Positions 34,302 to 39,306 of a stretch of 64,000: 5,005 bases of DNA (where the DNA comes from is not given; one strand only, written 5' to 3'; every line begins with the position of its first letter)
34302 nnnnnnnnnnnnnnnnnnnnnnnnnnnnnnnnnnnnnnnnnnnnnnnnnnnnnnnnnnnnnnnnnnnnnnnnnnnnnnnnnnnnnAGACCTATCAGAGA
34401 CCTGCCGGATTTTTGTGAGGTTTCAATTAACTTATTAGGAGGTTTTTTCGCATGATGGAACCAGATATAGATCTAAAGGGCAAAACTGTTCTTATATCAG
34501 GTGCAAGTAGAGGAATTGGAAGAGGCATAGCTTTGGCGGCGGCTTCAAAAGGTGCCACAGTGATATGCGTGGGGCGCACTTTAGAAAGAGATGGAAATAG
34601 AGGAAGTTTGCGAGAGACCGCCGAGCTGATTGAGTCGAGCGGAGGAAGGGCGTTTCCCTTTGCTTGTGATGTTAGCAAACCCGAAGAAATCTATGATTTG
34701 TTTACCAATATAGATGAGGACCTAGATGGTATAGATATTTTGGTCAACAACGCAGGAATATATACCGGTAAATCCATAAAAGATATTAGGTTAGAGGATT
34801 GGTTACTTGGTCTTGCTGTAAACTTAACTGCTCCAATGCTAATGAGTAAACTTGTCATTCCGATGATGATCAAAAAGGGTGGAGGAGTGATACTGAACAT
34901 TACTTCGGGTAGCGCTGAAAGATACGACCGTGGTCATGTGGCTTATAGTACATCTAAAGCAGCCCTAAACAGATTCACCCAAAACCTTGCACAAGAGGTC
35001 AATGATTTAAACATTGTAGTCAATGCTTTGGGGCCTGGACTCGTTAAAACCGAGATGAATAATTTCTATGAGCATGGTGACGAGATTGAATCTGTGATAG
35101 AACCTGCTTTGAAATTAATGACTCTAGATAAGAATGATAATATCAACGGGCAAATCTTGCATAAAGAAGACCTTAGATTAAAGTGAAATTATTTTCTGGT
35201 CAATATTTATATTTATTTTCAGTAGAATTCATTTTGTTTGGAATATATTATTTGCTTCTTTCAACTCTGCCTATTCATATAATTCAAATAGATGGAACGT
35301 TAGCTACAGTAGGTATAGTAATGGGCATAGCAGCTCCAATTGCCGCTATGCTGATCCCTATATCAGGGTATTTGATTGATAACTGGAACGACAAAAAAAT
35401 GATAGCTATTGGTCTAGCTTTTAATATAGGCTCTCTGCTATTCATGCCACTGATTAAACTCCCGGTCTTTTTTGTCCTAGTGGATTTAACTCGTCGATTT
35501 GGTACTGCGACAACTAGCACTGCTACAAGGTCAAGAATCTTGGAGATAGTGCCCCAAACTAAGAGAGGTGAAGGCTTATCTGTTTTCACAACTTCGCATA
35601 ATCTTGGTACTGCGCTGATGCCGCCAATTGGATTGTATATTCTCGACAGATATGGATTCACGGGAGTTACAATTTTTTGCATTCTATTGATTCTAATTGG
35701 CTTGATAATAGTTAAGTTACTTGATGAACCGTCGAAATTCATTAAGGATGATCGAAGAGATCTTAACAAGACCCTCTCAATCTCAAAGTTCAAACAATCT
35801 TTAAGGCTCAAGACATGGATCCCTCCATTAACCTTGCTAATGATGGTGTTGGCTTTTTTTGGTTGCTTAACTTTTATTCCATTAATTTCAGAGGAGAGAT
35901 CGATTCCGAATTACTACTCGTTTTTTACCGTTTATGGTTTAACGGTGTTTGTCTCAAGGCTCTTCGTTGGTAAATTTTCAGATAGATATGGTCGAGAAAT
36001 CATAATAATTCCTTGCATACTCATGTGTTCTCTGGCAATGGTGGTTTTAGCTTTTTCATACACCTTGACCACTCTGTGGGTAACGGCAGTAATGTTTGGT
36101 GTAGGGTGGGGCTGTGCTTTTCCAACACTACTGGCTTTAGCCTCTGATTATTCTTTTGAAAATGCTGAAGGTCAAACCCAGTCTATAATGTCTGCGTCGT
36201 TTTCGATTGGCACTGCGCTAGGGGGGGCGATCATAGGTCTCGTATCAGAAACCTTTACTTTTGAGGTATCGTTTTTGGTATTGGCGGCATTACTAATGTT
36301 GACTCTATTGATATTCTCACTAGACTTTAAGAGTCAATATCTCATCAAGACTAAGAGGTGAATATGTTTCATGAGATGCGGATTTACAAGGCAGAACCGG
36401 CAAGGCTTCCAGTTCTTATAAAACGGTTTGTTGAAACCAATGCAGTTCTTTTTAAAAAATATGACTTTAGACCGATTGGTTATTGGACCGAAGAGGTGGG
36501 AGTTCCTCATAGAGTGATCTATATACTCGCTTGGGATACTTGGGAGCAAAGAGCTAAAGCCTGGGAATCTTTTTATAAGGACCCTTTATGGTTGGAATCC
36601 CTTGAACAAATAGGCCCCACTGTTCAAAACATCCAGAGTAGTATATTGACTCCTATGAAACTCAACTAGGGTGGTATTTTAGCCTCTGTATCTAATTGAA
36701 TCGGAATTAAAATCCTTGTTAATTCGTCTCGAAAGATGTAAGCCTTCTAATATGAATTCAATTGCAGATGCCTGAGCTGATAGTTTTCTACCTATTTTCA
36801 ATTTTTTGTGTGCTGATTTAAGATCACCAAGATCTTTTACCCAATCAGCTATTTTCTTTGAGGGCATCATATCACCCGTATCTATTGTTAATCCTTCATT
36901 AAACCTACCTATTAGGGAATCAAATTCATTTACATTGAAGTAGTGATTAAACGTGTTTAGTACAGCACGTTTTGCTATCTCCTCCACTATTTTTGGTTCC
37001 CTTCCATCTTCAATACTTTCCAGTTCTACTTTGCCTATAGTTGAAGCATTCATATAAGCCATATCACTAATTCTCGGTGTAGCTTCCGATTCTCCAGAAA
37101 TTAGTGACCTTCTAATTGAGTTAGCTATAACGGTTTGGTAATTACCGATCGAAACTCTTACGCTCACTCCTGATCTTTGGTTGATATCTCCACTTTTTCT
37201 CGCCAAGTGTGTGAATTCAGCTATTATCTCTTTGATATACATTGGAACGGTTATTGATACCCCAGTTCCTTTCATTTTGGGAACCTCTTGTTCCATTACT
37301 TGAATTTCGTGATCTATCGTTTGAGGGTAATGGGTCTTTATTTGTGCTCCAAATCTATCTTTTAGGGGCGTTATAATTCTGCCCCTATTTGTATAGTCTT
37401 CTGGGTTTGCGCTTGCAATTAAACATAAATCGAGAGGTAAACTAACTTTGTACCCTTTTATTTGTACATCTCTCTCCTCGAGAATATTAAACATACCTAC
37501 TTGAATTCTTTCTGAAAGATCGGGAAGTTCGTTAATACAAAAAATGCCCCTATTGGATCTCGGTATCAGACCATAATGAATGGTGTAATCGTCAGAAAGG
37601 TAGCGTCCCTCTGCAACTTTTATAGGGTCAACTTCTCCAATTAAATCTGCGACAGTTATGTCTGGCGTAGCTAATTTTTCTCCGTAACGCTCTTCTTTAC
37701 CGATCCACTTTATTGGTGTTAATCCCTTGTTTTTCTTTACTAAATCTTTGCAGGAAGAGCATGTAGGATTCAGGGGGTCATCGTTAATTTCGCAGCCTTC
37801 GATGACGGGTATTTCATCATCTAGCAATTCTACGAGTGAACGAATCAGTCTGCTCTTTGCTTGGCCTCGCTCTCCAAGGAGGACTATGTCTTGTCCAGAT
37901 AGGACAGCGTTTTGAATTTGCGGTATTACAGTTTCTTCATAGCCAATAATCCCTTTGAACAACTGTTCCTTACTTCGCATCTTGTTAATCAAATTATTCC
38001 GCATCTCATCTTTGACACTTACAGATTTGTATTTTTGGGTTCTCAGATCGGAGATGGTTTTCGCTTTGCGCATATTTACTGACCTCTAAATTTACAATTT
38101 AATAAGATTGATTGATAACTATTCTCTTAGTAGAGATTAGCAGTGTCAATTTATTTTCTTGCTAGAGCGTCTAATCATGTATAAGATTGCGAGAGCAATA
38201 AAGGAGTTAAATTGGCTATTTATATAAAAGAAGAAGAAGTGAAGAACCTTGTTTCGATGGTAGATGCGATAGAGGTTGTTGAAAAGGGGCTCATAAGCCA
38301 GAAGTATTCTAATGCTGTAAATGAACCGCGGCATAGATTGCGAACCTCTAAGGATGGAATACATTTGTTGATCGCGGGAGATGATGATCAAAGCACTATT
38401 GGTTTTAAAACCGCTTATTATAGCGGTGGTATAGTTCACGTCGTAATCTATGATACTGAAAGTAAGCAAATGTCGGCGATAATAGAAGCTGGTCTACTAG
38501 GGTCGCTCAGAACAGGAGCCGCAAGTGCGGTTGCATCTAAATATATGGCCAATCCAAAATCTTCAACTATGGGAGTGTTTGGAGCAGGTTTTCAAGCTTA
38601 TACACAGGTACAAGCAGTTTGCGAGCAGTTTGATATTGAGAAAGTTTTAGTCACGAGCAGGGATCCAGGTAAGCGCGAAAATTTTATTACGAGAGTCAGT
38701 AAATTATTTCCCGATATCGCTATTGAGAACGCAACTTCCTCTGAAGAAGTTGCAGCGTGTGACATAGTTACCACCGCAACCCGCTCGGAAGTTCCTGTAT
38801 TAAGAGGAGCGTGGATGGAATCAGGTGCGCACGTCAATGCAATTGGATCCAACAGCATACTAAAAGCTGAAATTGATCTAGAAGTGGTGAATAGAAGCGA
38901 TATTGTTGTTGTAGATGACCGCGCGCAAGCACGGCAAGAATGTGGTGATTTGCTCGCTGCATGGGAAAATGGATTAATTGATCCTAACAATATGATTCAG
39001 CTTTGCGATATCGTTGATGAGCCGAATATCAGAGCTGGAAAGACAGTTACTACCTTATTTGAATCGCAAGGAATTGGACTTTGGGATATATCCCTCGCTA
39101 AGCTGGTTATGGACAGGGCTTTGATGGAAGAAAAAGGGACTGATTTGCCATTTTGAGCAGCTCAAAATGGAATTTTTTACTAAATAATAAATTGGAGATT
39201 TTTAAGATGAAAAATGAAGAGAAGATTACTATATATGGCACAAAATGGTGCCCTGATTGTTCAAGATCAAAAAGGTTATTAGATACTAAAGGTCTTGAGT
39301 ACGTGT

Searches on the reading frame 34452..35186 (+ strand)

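Call 72: search_protein_families(library=pfam, proteins=[window:34452-35186:+], max_evalue=0.00001)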
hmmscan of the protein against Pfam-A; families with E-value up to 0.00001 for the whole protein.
window:34452-35186:+ (244 aa): 3 families
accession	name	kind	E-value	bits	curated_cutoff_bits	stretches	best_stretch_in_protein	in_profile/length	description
PF00106.31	adh_short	-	1.4e-50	172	26.6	1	11-206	1-190/195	short chain dehydrogenase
PF13561.12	adh_short_C2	-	1.2e-41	143.3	27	1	17-218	1-196/236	Enoyl-(Acyl carrier protein) reductase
PF08659.16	KR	-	3.9e-09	37.1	22.6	1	12-181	2-165/180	KR domain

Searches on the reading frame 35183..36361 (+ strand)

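Call 72: search_protein_families(library=pfam, proteins=[window:35183-36361:+], max_evalue=0.00001)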
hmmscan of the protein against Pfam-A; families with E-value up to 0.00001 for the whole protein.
window:35183-36361:+ (392 aa): 3 families
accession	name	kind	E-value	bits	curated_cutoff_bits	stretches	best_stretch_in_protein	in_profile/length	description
PF07690.21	MFS_1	-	8e-57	193.2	33.4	2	11-324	1-323/347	Major Facilitator Superfamily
PF05977.19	MFS_3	-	2e-07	30.3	27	1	50-378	53-390/524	Transmembrane secretion effector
PF00083.30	Sugar_tr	-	9.6e-06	25.2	22.3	0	247-373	51-179/452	Sugar (and other) transporter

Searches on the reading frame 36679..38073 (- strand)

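Call 72: search_protein_families(library=pfam, proteins=[window:36679-38073:-], max_evalue=0.00001)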
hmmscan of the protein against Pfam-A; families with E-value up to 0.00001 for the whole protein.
window:36679-38073:- (464 aa): 1 family
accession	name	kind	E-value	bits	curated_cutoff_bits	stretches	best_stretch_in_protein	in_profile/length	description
PF07728.20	AAA_5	-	4.5e-07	30.4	22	0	131-241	29-139/139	AAA domain (dynein-related subfamily)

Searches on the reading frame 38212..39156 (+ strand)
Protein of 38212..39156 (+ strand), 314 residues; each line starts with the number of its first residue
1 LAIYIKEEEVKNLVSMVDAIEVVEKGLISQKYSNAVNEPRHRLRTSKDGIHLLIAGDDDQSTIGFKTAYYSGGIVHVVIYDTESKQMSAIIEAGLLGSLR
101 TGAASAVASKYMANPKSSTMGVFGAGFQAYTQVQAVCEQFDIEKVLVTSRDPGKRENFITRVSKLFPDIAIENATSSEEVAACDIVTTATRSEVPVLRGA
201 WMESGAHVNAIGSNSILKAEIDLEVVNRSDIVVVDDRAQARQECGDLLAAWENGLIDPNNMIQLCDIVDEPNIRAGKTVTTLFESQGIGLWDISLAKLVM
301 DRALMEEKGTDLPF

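Call 72: search_protein_families(library=pfam, proteins=[window:38212-39156:+], max_evalue=0.00001)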
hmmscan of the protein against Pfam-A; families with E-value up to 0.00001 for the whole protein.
window:38212-39156:+ (314 aa): 2 families
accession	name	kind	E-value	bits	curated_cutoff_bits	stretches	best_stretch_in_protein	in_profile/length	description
PF02423.21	OCD_Mu_crystall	-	3.6e-50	171.2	24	1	7-304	8-311/314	Ornithine cyclodeaminase/mu-crystallin family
PF01488.26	Shikimate_DH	-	9.8e-06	26.1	24.3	0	108-207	3-100/138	Shikimate / quinate 5-dehydrogenase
